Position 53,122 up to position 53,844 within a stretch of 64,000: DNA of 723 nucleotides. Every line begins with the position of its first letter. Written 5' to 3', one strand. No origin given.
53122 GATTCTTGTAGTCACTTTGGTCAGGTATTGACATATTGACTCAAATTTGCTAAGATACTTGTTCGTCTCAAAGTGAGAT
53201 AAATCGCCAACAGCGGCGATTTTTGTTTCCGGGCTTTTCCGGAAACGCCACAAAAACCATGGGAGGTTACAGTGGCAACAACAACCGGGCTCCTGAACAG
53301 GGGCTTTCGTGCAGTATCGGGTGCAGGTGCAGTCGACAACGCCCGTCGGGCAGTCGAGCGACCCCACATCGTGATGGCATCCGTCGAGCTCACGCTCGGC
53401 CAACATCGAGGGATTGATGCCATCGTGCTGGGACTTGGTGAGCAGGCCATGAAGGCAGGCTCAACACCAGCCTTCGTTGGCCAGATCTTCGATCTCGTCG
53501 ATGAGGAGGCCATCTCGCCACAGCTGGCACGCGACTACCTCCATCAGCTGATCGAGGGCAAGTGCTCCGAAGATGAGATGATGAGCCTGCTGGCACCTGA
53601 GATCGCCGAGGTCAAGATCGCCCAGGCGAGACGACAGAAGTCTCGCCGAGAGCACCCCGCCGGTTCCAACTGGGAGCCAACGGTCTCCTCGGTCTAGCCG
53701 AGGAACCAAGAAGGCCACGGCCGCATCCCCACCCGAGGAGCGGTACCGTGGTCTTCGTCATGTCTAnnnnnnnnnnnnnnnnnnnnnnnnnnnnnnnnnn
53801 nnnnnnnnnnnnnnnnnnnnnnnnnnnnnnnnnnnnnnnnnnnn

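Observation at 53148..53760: Cassette E: perfect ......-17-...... promoter followed by a terminator-like leader hairpin (possible attenuator) before a 141-aa GC-rich gene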

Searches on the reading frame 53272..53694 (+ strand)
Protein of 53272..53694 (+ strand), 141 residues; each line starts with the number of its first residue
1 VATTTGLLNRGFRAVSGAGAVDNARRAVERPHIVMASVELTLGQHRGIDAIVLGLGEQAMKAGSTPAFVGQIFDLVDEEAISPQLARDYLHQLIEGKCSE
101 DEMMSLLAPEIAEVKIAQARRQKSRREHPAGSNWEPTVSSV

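Call 6: search_protein_families(library=pfam, proteins=[window:53272-53694:+], max_evalue=1)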
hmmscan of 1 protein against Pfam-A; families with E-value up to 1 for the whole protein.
window:53272-53694:+ (141 aa): 0 families

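Call 13: find_homologous_proteins(query=window:53272-53694:+)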
Query window:53272-53694:+ (141 aa): 5 proteins with E <= 0.001 among 122 candidates.
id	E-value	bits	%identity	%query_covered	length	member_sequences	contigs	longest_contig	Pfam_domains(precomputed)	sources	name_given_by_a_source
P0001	1.4e-84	299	100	100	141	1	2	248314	-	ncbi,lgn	-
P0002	8.7e-68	244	84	100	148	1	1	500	-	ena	-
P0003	1.1e-55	205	73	100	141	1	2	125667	-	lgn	-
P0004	1.9e-55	205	71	100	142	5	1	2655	-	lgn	-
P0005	4.2e-55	203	74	99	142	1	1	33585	-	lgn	-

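Call 14: find_encoding_contigs(protein=P0001, flank=4000)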
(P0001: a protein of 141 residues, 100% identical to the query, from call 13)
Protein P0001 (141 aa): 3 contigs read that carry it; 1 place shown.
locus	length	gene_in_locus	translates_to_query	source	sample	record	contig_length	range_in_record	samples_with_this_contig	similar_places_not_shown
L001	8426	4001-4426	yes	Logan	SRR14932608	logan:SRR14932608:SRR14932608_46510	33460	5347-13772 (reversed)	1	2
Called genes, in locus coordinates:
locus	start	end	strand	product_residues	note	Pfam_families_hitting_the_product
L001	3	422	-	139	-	PF08570:DUF1761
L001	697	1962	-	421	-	PF00587:tRNA-synt_2b, PF03129:HGTP_anticodon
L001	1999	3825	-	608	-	PF00122:E1-E2_ATPase, PF00702:Hydrolase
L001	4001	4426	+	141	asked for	-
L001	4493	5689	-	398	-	PF01702:TGT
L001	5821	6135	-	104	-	-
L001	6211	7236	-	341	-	PF02547:Queuosine_synth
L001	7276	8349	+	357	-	-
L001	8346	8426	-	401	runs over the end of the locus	PF04851:ResIII, PF00270:DEAD, PF16203:ERCC3_RAD25_C (weak), PF00271:Helicase_C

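Call 15: find_encoding_contigs(protein=P0003, flank=4000)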
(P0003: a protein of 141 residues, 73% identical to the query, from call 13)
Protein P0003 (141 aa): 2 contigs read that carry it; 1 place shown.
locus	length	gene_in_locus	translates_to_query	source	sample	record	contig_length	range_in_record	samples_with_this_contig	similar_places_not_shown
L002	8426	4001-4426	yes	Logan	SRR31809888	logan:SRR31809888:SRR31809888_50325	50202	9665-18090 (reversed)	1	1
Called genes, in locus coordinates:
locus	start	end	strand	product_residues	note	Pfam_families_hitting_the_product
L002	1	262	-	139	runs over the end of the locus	PF08570:DUF1761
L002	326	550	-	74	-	PF07866:DUF1653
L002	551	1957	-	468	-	PF00587:tRNA-synt_2b, PF03129:HGTP_anticodon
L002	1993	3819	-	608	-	PF00122:E1-E2_ATPase, PF00702:Hydrolase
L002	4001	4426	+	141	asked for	-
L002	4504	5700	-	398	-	PF01702:TGT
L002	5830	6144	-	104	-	-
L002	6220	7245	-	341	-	PF02547:Queuosine_synth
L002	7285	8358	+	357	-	-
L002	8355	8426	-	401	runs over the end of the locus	PF04851:ResIII, PF00270:DEAD, PF16203:ERCC3_RAD25_C (weak), PF00271:Helicase_C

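Call 16: find_encoding_contigs(protein=P0005, flank=4000)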
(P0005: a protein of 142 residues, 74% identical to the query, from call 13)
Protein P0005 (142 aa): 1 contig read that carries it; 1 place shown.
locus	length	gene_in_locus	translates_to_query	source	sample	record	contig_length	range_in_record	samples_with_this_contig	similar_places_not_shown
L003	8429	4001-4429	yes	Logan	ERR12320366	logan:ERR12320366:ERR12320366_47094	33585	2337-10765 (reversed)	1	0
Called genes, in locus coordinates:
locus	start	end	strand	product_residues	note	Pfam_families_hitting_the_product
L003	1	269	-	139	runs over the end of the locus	PF08570:DUF1761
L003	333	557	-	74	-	PF07866:DUF1653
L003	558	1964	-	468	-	PF00587:tRNA-synt_2b, PF03129:HGTP_anticodon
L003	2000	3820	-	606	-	PF00122:E1-E2_ATPase, PF00702:Hydrolase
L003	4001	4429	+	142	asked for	-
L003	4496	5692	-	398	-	PF01702:TGT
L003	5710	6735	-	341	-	PF02547:Queuosine_synth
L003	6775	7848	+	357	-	-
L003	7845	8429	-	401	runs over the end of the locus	PF04851:ResIII, PF00270:DEAD, PF16203:ERCC3_RAD25_C (weak), PF00271:Helicase_C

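Call 17: find_encoding_contigs(protein=P0004, flank=4000)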
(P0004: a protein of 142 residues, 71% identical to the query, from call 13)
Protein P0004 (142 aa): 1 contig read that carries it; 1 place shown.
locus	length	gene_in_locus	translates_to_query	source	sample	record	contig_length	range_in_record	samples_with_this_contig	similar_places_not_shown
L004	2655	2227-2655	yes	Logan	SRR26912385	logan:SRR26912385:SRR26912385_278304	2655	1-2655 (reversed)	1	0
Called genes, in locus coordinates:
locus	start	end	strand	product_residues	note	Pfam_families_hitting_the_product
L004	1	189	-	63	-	?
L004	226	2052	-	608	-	PF00122:E1-E2_ATPase, PF00702:Hydrolase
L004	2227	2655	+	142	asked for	?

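Call 18: find_encoding_contigs(protein=P0002, flank=4000)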
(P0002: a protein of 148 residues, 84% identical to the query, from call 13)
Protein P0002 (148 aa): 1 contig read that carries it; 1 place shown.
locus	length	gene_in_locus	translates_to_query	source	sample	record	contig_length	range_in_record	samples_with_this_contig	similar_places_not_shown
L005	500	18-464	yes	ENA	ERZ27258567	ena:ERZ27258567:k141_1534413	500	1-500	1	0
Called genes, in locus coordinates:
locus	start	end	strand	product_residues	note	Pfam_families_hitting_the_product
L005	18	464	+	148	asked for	-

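Call 25: search_protein_families(library=phrogs, proteins=[window:53272-53694:+], max_evalue=0.1)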
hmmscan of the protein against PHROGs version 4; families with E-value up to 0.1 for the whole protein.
window:53272-53694:+ (141 aa): 1 family
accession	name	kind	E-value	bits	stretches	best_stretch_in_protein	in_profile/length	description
phrog_6404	-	unknown function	0.038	15.3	0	17-37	16-36/76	-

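Call 26: find_related_loci(query=A2, collection=genome_contigs, flank=6000)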
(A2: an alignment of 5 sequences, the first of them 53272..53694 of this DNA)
Query A2 (141 aa) in genome_contigs; peptide patterns used: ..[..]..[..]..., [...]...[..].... (x = any residue, [..] = any of these).
66 stretches matched a pattern, but none encodes a relative of the query by tblastn (E <= 1e-3).
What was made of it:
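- Tried and rejected: GTDB species representatives contain no E homologue (call 26).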

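Call 35: search_protein_representatives(alignment_id=A2)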
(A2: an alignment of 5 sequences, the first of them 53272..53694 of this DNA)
Query: 5 sequences, 141 profile positions. Proteins with E-value up to 0.001 (for the whole library): 2; up to 1e-10: 2; up to 1e-30: 1. The best 2 are listed.
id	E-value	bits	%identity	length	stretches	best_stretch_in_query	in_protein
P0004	1.4e-78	277.9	-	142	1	1-141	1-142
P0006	1.4e-20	89.9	-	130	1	16-141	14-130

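Call 36: predict_structure(alignment_id=A2)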
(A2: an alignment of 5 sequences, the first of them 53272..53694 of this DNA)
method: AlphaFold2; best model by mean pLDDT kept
length: 141 residues; sequences in the alignment: 5
mean_pLDDT: 74.6   pTM: 0.61
mean pLDDT of the five models: 74.6, 68.0, 66.0, 65.4, 63.4
residues with pLDDT >= 90: 46; 70-90: 42; 50-70: 31; < 50: 22
segments of 3 or more residues with pLDDT < 50: 1-4, 6-17, 138-141
pLDDT, mean of each block of 10 residues (from residue 1): 44 47 58 71 83 92 90 91 94 92 91 84 60 51 44
secondary structure, 60 per line:
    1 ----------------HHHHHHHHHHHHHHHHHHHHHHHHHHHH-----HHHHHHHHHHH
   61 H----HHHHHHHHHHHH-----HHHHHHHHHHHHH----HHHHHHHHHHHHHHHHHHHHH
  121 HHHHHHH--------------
elements in order: H17-44 H50-61 H66-77 H83-95 H100-127
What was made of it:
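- On Type III toxin-antitoxin: The model is all-helical (call 36).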

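Call 39: find_encoding_contigs(protein=P0006, flank=5000)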
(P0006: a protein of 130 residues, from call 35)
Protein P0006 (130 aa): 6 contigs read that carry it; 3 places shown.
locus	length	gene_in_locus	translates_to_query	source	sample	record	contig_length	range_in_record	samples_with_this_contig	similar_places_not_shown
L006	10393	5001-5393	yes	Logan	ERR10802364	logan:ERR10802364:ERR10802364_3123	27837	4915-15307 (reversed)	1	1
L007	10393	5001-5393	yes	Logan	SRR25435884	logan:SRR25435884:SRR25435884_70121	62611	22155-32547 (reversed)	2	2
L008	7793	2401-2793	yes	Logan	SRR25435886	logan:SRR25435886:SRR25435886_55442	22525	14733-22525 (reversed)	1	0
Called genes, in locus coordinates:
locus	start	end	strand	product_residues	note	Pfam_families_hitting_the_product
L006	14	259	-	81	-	PF07866:DUF1653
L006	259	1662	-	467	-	PF00587:tRNA-synt_2b, PF03129:HGTP_anticodon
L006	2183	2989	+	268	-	PF24827:AstE_AspA_cat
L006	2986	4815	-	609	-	PF00122:E1-E2_ATPase, PF00702:Hydrolase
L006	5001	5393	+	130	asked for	-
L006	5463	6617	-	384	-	PF01702:TGT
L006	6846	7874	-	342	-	PF02547:Queuosine_synth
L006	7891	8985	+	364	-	-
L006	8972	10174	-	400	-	PF00270:DEAD, PF04851:ResIII, PF16203:ERCC3_RAD25_C (faint), PF00271:Helicase_C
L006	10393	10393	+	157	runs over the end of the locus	PF00383:dCMP_cyt_deam_1, PF14437:MafB19-deam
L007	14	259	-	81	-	PF07866:DUF1653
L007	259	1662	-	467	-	PF00587:tRNA-synt_2b, PF03129:HGTP_anticodon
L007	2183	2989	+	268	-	PF24827:AstE_AspA_cat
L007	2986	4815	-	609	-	PF00122:E1-E2_ATPase, PF00702:Hydrolase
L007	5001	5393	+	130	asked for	-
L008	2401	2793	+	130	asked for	-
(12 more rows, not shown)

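Call 42: fold_search(model_id=the predicted structure, library=pdb)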
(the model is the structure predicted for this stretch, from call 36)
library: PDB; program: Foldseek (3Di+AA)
matches with E <= 10: 97; with E <= 0.001: 0
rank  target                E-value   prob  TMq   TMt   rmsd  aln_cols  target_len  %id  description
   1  9uaq_A                1.7e+00  0.14  0.23  0.12  10.2       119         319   16  CryoEM structure of GFP-like protein from Aequorea coerulescens with Trimbody (released 2026-02-11)
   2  6bs9_C                2.0e+00  0.11  0.23  0.25  14.7       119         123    9  Stage III sporulation protein AB (SpoIIIAB) (released 2018-01-17)
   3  9k5p_B                2.1e+00  0.15  0.24  0.35  12.9        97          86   10  Crystal structure of designed zinc-induced homotrimer C3-Zn2-HEHE-19 (released 2025-10-22)
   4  9a2i_MODEL_1_A        2.2e+00  0.07  0.18  0.06  13.9       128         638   14  Model of E. coli DnaK by in-cell photo-crosslinking MS and deep learning (released 2023-02-24)
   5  6s1k_E                2.2e+00  0.06  0.14  0.19  20.3       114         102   17  E. coli Core Signaling Unit, carrying QQQQ receptor mutation (released 2020-01-22)
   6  2gl2_B                2.5e+00  0.10  0.18  0.23  18.1       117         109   14  Crystal structure of the tetra mutant (T66G,R67G,F68G,Y69G) of bacterial adhesin FadA (released 2007-04-10)
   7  1xap                  2.6e+00  0.08  0.20  0.14  11.1        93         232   11  Structure of the ligand binding domain of the Retinoic Acid Receptor beta (released 2004-11-16)
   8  5c3c_A                2.8e+00  0.25  0.28  0.19   4.7        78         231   15  Structural characterization of a newly identified component of alpha-carboxysomes: The AAA+ domain Protein cso-CbbQ (released 2015-11-18)
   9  1gu6_A                2.8e+00  0.08  0.22  0.09  14.8       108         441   15  Structure of the Periplasmic Cytochrome c Nitrite Reductase from Escherichia coli (released 2002-03-08)
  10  7o72_M                2.9e+00  0.11  0.24  0.13  10.4        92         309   12  Yeast RNA polymerase II transcription pre-initiation complex with closed promoter DNA (released 2021-06-16)
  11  9fl8_A                2.9e+00  0.04  0.18  0.12  22.1       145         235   13  Stapled peptide bound to NOT9-NOT1 complex (released 2025-01-29)
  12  3etz_B                3.1e+00  0.08  0.18  0.22  18.8       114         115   12  Crystal structure of bacterial adhesin FadA L76A mutant (released 2008-12-02)
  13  3h0l_B                3.3e+00  0.23  0.31  0.13   5.2        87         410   14  Structure of trna-dependent amidotransferase gatcab from aquifex aeolicus (released 2009-07-21)
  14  9k5p_C                3.3e+00  0.16  0.28  0.40  12.2        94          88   10  Crystal structure of designed zinc-induced homotrimer C3-Zn2-HEHE-19 (released 2025-10-22)
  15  7qaa_B                3.4e+00  0.07  0.21  0.15  11.7        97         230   12  Crystal structure of RARalpha/RXRalpha ligand binding domain heterodimer in complex with BMS614 and oleic acid (released 2022-10-05)
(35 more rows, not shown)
